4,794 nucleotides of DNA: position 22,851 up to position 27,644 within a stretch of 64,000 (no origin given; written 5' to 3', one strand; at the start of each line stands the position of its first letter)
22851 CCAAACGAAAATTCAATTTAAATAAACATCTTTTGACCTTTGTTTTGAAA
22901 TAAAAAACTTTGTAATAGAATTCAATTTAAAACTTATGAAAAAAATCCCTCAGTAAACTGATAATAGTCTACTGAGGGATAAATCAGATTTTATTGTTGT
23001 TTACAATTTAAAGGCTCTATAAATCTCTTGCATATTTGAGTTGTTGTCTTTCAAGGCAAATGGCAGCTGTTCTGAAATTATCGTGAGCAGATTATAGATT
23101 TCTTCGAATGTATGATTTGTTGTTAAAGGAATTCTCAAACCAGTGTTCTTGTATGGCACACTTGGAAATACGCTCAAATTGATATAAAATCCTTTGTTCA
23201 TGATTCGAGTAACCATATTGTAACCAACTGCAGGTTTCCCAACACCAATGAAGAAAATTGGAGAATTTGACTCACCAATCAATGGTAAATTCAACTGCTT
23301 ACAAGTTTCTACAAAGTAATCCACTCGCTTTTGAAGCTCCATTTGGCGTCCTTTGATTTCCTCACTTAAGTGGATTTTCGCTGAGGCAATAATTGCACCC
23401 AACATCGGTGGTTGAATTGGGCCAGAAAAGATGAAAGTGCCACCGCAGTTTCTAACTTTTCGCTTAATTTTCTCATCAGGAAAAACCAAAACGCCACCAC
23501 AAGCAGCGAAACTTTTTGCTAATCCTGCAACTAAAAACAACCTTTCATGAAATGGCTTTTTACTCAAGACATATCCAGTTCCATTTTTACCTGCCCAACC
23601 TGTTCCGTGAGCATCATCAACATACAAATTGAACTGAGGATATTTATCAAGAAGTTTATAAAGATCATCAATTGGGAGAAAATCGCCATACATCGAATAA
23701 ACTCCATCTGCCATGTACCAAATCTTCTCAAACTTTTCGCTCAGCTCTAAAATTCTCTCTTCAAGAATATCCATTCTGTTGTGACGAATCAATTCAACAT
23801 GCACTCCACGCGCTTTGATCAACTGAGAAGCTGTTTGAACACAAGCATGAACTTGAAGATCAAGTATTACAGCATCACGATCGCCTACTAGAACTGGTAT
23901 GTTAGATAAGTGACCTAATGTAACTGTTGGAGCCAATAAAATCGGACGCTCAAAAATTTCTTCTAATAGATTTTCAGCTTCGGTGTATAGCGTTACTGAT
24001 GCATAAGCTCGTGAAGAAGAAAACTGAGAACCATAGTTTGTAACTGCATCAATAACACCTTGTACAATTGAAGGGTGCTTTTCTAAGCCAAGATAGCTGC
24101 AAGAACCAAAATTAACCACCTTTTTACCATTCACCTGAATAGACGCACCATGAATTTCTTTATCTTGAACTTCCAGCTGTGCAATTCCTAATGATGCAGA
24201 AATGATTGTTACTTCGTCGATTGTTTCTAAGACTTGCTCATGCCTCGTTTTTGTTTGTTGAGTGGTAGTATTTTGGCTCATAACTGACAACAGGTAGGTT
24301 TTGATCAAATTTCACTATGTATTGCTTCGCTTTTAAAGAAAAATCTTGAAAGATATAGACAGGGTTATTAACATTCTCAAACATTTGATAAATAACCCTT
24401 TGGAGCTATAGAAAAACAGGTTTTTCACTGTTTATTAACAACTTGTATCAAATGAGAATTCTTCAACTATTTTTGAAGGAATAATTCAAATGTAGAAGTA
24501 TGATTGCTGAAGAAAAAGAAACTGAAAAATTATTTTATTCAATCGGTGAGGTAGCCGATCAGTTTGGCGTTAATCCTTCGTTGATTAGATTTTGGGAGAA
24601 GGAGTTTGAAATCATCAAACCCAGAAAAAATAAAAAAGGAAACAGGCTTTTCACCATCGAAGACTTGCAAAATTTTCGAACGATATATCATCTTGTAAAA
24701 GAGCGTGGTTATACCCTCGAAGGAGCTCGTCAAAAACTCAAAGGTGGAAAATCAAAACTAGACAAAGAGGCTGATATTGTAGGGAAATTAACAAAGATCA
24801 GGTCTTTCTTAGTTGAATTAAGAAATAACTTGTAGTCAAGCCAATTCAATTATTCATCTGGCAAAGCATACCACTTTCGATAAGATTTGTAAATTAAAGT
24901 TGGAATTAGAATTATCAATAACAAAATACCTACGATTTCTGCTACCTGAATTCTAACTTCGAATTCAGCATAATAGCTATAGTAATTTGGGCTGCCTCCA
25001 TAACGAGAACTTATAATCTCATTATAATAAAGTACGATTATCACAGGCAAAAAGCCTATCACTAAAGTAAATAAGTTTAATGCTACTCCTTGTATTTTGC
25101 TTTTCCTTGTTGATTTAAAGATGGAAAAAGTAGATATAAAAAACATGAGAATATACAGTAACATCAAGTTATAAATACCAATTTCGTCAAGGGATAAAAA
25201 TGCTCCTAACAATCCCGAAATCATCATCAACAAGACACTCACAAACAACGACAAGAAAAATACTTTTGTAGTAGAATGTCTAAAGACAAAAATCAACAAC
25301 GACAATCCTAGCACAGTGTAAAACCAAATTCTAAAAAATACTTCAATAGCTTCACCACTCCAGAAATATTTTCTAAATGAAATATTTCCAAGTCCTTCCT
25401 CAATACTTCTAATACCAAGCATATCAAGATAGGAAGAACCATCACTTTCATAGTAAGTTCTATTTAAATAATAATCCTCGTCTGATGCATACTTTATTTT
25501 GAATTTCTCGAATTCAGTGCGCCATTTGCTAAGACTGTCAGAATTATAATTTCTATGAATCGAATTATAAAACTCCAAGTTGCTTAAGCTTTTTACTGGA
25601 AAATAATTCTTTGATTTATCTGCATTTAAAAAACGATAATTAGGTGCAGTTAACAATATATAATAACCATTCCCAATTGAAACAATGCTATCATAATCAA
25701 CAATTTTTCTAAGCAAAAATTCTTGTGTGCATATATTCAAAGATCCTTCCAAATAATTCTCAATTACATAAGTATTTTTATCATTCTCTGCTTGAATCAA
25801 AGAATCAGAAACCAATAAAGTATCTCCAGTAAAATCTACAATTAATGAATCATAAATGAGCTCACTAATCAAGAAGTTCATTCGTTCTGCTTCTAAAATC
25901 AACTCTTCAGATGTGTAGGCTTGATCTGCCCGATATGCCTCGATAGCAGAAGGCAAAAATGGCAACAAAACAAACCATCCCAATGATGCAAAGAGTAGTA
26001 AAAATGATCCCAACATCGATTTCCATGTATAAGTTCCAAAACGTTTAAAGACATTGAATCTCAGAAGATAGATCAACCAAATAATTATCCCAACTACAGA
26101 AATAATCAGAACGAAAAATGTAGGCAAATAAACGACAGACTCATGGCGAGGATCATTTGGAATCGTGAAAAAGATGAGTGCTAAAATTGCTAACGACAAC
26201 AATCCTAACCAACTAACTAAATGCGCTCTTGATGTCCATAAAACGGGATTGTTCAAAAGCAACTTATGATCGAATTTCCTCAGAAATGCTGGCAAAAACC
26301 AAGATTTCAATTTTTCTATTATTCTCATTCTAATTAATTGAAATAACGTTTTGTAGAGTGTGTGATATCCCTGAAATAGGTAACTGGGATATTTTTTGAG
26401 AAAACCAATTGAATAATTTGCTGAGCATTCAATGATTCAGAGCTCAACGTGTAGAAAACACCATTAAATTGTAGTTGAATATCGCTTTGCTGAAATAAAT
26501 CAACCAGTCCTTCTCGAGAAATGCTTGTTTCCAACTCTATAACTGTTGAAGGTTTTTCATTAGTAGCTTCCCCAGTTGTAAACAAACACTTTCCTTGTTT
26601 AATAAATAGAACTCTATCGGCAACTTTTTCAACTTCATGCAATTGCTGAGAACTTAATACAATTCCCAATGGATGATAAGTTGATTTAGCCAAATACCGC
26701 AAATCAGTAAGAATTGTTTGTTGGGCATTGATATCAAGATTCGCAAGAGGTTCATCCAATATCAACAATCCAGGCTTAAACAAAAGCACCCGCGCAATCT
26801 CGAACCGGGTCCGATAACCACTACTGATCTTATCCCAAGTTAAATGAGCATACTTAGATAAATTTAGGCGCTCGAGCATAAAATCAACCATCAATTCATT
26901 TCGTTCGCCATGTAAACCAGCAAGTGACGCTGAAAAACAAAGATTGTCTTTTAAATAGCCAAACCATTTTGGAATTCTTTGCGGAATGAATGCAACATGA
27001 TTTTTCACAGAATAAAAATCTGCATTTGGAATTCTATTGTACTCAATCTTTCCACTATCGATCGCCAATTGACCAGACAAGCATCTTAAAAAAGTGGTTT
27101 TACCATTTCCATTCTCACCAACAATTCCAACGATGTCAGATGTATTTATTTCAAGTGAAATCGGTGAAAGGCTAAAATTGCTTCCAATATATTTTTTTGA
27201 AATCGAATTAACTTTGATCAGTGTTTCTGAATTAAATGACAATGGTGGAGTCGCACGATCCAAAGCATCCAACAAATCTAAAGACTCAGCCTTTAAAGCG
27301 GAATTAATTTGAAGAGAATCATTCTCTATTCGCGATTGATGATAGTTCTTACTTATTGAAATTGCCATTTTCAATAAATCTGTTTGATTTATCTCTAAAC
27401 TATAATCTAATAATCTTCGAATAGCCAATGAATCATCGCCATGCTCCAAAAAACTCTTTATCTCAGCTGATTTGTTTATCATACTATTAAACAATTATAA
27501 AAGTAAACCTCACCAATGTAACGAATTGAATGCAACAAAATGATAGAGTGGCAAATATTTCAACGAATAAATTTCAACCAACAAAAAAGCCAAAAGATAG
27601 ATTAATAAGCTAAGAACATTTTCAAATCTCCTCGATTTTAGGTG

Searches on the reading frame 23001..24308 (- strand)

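Call 47: search_protein_families(library=pfam, proteins=[window:23001-24308:-], max_evalue=0.00001)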
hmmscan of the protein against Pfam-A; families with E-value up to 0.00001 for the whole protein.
window:23001-24308:- (435 aa): 1 family
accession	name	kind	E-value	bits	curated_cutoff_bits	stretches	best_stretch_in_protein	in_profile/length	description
PF00155.27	Aminotran_1_2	-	1.2e-21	77.8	19.7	1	62-409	1-359/361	Aminotransferase class I and II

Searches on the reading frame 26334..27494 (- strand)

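Call 47: search_protein_families(library=pfam, proteins=[window:26334-27494:-], max_evalue=0.00001)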
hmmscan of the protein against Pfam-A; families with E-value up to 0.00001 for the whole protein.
window:26334-27494:- (386 aa): 1 family
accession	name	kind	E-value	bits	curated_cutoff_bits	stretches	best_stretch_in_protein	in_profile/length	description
PF00005.33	ABC_tran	-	4.4e-23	82.8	25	1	109-251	1-137/137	ABC transporter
